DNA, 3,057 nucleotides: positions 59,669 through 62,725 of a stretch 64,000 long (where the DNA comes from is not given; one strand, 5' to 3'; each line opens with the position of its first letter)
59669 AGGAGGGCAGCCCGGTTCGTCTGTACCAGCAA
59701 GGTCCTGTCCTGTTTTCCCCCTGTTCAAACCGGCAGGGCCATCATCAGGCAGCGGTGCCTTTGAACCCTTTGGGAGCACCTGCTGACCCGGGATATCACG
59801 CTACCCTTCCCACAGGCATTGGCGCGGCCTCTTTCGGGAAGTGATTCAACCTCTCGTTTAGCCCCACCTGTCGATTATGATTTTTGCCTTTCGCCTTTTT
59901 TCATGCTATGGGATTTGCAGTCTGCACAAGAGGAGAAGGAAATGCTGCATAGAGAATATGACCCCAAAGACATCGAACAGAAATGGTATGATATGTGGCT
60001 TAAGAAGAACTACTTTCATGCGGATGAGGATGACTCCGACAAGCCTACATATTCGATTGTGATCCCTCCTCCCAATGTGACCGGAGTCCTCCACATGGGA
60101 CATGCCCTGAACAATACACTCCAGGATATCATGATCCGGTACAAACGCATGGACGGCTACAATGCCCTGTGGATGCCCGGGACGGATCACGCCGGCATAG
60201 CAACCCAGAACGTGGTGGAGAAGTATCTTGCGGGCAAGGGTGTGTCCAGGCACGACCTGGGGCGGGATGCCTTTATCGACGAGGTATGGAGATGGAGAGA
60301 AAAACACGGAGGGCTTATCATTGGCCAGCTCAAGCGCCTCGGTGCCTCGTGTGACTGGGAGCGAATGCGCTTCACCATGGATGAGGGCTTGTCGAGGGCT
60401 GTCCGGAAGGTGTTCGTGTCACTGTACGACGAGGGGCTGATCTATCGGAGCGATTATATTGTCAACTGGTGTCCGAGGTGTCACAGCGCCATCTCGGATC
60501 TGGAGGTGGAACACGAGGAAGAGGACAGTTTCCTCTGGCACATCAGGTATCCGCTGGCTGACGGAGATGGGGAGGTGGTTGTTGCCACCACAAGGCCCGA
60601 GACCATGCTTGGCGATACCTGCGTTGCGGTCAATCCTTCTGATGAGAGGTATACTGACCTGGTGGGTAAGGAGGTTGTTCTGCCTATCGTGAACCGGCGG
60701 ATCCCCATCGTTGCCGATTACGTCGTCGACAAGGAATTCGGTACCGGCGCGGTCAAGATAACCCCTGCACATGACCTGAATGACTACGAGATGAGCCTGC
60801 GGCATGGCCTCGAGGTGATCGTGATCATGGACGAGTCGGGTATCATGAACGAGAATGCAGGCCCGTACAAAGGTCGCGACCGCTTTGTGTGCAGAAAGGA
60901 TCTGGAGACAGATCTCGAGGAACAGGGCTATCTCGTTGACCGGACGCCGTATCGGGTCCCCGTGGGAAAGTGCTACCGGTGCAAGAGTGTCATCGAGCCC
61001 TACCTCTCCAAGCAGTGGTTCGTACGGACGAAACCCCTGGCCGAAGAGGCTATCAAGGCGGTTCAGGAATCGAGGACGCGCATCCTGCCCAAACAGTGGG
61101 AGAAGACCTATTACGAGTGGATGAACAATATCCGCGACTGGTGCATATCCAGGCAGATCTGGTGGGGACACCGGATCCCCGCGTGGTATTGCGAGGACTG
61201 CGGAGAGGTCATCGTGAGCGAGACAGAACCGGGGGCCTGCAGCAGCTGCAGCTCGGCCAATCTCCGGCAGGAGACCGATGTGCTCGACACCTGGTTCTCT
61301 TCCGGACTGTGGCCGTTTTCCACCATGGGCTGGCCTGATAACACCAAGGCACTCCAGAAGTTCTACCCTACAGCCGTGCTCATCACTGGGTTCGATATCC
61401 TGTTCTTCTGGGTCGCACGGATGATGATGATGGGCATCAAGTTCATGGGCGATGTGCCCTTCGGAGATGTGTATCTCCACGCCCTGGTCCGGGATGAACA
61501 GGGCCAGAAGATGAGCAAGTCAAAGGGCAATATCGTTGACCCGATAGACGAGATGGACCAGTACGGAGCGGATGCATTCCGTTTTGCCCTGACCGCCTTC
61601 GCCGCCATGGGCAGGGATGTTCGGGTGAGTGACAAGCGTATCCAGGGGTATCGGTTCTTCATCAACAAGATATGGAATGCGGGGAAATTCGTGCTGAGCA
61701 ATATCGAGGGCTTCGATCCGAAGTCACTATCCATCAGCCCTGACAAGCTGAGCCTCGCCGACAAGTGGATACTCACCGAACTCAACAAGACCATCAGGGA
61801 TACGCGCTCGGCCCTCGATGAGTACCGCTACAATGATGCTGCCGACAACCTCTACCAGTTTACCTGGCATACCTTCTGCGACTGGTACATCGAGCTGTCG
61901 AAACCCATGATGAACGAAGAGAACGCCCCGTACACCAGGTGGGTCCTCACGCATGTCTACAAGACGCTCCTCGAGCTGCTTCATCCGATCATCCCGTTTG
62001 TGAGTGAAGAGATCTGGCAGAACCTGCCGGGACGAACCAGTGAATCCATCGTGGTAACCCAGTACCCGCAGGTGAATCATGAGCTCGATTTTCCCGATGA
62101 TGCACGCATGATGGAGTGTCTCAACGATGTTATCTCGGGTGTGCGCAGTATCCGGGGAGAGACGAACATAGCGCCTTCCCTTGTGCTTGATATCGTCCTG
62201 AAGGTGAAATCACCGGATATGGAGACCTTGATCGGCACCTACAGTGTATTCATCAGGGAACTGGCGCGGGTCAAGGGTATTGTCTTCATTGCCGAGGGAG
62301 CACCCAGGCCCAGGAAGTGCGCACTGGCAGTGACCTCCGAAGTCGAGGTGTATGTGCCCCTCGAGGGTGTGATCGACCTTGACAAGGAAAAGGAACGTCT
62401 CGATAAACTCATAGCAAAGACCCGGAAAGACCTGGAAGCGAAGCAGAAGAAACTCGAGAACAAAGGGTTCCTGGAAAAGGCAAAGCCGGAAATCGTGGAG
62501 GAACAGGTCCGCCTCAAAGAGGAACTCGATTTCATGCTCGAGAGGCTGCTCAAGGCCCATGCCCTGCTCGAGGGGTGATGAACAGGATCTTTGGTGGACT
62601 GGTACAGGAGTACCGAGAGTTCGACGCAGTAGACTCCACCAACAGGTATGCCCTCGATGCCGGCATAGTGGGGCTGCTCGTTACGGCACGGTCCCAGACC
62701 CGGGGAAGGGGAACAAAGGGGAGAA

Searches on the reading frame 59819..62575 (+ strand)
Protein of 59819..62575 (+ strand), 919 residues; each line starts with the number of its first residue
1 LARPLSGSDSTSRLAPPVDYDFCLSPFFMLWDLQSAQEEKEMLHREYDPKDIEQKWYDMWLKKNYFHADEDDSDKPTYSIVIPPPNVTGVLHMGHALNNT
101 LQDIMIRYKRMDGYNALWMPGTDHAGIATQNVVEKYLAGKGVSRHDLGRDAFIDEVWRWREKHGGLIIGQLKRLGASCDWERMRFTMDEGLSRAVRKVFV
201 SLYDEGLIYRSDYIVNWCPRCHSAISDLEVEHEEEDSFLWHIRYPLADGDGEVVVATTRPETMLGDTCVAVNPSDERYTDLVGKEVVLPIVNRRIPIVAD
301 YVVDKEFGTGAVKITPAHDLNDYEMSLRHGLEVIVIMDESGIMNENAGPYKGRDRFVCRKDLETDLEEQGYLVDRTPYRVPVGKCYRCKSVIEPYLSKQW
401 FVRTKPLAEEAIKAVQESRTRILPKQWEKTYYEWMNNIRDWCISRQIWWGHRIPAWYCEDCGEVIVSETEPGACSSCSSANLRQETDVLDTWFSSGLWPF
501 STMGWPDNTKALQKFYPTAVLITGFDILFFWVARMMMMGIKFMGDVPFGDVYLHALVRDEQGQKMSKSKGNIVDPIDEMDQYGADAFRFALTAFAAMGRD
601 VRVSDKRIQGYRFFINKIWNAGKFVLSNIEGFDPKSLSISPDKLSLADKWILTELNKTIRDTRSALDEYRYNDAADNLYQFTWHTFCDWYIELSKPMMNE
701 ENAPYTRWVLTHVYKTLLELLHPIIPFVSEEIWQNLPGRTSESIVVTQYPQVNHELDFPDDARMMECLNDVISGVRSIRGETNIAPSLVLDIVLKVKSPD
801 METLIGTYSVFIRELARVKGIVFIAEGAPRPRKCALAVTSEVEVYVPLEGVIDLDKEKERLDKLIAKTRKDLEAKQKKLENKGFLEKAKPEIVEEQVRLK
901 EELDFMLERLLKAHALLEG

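Call 66: search_protein_families(library=pfam, proteins=[window:59819-62575:+], max_evalue=0.0001)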
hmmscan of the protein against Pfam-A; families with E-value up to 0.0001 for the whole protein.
window:59819-62575:+ (919 aa): 5 families
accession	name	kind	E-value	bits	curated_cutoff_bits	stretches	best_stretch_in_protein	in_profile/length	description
PF00133.28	tRNA-synt_1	-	2e-149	498.3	22.7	1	55-604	1-414/414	tRNA synthetases class I (I, L, M and V)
PF08264.19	Anticodon_1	-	2.7e-41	141.3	25.1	1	648-793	1-147/148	Anticodon-binding domain of tRNA ligase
PF09334.17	tRNA-synt_1g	-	3.3e-23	82.5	20.1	2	85-231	8-136/391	tRNA synthetases class I (M)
PF13603.12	tRNA-synt_1_2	-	2.2e-10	40.8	25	1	283-340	86-143/185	Leucyl-tRNA synthetase, editing domain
PF10458.14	Val_tRNA-synt_C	-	2.1e-09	38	25.9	1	853-910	1-58/66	Valyl tRNA synthetase tRNA binding arm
